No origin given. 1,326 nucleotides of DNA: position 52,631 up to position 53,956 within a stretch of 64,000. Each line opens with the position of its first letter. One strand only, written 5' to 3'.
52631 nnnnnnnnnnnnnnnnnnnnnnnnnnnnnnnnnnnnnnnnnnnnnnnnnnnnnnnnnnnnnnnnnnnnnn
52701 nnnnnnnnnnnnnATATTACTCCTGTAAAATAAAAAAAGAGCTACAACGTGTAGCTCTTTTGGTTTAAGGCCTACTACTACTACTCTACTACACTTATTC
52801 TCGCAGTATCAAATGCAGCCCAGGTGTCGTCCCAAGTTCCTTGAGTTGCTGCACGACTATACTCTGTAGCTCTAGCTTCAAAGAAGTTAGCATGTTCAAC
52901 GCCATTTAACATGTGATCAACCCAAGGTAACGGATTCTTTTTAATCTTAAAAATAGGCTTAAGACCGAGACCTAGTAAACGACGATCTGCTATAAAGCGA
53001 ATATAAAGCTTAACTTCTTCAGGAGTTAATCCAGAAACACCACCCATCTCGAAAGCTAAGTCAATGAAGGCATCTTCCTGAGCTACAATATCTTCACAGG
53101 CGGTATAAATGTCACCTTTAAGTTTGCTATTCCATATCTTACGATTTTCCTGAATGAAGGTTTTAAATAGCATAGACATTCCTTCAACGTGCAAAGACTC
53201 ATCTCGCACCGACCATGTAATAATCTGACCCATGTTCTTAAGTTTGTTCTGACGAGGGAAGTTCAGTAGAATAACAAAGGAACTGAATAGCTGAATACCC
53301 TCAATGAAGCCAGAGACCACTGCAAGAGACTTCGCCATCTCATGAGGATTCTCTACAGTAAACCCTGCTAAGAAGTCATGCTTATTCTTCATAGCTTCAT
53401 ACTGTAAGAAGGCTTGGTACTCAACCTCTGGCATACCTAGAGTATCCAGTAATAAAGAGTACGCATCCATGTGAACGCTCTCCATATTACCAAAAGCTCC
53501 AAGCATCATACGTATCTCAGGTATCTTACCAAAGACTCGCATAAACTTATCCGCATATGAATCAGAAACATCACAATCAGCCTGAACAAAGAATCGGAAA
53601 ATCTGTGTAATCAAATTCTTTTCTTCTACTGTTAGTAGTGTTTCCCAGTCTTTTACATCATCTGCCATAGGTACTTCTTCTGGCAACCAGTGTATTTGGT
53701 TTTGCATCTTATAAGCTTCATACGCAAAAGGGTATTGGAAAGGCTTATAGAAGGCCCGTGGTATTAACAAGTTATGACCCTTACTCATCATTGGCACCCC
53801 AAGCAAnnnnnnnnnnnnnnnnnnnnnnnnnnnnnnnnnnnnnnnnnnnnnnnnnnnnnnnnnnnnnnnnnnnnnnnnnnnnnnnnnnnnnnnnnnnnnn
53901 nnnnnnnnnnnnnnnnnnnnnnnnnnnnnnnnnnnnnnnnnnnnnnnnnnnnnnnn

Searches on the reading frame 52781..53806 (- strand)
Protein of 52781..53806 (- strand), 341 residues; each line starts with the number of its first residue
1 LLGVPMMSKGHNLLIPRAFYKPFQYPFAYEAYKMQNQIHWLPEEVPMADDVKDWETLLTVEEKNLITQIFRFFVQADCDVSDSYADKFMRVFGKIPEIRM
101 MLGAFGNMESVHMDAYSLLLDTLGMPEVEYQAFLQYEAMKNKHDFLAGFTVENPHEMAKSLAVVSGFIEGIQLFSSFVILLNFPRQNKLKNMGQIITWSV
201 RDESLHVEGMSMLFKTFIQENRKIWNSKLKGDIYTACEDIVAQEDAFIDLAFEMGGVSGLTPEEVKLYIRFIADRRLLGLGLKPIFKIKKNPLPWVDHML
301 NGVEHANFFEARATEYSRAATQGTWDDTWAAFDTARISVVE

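Call 56: search_protein_families(library=phrogs, proteins=[window:52781-53806:-], max_evalue=0.00001)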
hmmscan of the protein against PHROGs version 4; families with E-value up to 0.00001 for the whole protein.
window:52781-53806:- (341 aa): 4 families
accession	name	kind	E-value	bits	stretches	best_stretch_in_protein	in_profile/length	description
phrog_86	-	DNA, RNA and nucleotide metabolism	1.4e-87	295.5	1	18-334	69-403/504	ribonucleoside diphosphate reductase small subunit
phrog_8368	-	DNA, RNA and nucleotide metabolism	1.1e-13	52.5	1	193-328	5-147/156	aerobic NDP reductase small subunit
phrog_30939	-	DNA, RNA and nucleotide metabolism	4.3e-11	42.4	1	25-318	21-321/977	ribonucleotide reductase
phrog_24856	-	DNA, RNA and nucleotide metabolism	7.6e-09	36.6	1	27-197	17-192/195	ribonucleotide reductase class Ia beta subunit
